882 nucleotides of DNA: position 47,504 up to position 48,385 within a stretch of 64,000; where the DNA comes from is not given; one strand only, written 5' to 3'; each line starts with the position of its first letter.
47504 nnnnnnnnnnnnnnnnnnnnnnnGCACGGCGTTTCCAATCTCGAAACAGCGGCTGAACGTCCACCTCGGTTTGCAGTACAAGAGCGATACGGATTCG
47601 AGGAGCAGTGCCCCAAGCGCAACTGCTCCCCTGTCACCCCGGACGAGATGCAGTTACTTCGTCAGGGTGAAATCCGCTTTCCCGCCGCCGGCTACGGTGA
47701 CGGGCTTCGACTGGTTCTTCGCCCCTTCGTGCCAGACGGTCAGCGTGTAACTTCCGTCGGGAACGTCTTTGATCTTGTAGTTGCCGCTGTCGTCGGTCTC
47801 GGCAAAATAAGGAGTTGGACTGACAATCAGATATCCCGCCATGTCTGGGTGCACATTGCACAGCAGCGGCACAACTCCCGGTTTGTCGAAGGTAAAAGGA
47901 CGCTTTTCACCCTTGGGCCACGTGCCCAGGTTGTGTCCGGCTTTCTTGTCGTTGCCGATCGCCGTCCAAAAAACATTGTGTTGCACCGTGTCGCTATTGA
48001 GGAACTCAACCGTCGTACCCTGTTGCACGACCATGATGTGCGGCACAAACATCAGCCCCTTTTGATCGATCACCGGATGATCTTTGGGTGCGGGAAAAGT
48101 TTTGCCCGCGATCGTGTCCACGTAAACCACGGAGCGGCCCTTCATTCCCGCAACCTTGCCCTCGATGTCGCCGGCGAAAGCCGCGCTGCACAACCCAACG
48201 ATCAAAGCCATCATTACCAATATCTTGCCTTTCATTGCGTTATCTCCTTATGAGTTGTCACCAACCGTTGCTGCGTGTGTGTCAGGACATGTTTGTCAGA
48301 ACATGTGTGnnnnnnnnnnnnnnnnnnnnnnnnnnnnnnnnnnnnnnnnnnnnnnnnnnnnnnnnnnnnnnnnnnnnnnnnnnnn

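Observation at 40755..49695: Eight-gene operon joins a Cyc2-like cytochrome-porin and a cupredoxin to a Rieske/cytochrome b complex carrying its own NAD(P)H-type Fe-S flavoprotein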

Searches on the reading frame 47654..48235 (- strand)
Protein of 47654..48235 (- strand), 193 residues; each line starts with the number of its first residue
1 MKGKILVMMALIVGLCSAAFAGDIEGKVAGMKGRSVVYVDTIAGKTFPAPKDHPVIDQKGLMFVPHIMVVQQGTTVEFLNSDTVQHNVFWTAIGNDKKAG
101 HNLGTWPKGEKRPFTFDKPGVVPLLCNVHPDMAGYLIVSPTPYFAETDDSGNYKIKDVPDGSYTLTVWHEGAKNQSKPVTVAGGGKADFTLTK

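Call 3: search_protein_families(library=pfam, proteins=[window:47654-48235:-], max_evalue=0.01)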
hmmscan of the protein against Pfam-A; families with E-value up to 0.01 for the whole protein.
window:47654-48235:- (193 aa): 4 families
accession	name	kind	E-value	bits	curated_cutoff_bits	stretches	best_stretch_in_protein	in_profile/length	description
PF13620.12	CarboxypepD_reg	-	5.4e-09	36.7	32.3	1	141-191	28-79/82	Carboxypeptidase regulatory-like domain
PF14686.12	fn3_3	-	7.2e-09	35.7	24.4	1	143-187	27-73/75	Polysaccharide lyase family 4, domain II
PF13715.12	CarbopepD_reg_2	-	4.9e-08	33.3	32.2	1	145-190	28-73/88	CarboxypepD_reg-like domain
PF00127.26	Copper-bind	-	2.5e-06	28.3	21.2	1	56-138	7-98/99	Copper binding proteins, plastocyanin/azurin family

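Call 7: search_protein_families(library=ncbifam, proteins=[window:47654-48235:-], max_evalue=0.01)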
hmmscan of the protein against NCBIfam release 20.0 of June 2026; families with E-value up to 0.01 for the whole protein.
window:47654-48235:- (193 aa): 4 families
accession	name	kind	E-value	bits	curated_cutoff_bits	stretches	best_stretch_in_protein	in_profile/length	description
TIGR02657.1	amicyanin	equivalog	0.00057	20.2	110.2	1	68-138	13-82/83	amicyanin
TIGR02656.1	cyanin_plasto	equivalog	0.00081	19.8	87.85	1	57-129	8-87/99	plastocyanin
NF040942.2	hypo_ExtJ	equivalog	0.002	18.5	52.5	1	4-37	4-39/77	selenite/tellurite reduction operon protein ExtJ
NF052345.1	S_layer_anammox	exception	0.002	15.5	1400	1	144-190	1340-1388/1596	Kustd1514 family S-layer glycoprotein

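Call 85: search_solved_structures(query=window:47654-48235:-, max_evalue=1)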
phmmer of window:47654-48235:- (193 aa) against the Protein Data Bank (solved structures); distinct sequences matched with E-value up to 1: 28.
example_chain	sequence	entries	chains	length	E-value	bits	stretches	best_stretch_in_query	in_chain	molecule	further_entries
6hbe_A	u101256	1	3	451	7.5e-08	35.5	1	56-138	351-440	Copper-containing nitrite reductase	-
1id2_A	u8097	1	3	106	0.00022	24.1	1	49-138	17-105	AMICYANIN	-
1m9w_A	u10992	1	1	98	0.00028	23.8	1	57-131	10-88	plastocyanin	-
1j5c_A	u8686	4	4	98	0.00028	23.8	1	57-131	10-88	PLASTOCYANIN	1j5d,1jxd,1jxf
3c75_A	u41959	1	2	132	0.00032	23.6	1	48-138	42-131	Amicyanin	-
1bxu_A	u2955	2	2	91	0.00036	23.4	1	58-136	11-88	PLASTOCYANIN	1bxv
9cck_A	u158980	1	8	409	0.00065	22.6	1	65-138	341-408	Copper-containing nitrite reductase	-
5fc9_A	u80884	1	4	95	0.00088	22.2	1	63-139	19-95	Blue (Type 1) copper domain protein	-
1pcs_A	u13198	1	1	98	0.002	21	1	57-131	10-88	PLASTOCYANIN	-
1fa4_A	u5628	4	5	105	0.0025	20.7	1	59-99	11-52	PLASTOCYANIN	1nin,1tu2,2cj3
2gim_A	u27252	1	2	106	0.0025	20.7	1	58-99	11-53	Plastocyanin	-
4p5r_A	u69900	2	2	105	0.0057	19.5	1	60-138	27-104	Amicyanin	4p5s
1sf3_A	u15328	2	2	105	0.0057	19.5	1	60-138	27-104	Amicyanin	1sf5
1sfd_A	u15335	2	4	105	0.0078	19.1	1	60-138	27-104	Amicyanin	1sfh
2ux6_A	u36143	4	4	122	0.0097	18.8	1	60-146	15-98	PSEUDOAZURIN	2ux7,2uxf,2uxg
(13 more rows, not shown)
